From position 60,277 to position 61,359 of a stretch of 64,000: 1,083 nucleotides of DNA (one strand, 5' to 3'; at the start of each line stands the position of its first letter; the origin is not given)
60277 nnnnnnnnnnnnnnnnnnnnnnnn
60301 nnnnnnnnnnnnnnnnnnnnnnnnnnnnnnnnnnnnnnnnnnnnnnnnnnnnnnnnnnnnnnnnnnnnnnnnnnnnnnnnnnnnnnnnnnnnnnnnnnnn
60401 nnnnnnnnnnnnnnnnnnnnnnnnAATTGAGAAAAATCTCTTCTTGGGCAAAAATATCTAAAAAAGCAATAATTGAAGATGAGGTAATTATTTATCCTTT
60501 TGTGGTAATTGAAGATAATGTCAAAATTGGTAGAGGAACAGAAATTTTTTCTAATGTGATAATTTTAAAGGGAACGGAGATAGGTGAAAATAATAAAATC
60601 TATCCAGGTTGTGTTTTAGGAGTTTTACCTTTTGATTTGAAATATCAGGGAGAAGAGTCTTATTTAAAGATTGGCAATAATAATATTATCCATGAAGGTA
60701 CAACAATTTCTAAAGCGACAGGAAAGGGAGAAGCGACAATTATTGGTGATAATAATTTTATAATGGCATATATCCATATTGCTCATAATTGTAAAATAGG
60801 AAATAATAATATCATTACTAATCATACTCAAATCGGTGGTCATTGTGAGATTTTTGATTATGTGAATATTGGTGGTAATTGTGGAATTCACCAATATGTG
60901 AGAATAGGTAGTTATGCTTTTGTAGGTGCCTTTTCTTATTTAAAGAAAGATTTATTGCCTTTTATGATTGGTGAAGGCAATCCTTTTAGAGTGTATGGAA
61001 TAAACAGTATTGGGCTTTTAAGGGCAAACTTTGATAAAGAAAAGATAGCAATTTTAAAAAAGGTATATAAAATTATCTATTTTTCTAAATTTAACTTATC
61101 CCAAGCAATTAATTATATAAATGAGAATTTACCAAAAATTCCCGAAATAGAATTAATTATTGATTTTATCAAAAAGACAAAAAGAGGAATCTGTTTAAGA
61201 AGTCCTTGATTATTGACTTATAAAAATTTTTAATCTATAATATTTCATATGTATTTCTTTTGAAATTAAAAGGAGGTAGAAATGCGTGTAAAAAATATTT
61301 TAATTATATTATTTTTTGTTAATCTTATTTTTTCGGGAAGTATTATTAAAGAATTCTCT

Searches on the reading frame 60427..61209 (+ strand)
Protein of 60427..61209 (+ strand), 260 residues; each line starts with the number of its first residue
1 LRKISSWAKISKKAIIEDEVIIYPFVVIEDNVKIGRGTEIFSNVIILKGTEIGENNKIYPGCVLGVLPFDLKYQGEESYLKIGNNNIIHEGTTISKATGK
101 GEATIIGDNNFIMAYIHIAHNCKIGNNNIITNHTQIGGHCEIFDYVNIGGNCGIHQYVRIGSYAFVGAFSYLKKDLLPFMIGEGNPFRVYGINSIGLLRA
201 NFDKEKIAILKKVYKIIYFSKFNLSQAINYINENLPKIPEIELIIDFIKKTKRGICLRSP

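Call 80: search_protein_families(library=pfam, proteins=[window:60427-61209:+], max_evalue=0.00001)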
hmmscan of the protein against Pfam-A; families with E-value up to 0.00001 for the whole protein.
window:60427-61209:+ (260 aa): 3 families
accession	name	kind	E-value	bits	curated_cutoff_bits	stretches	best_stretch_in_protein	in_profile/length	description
PF00132.30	Hexapep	-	3e-30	103.1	27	2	104-138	2-36/36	Bacterial transferase hexapeptide (six repeats)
PF13720.11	Acetyltransf_11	-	1.1e-24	87.1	24.5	1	175-256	1-82/82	Udp N-acetylglucosamine O-acyltransferase; Domain 2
PF25084.1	LbH_EIF2B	-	7.5e-09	36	54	0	113-162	7-56/105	EIF2B subunit epsilon LbH domain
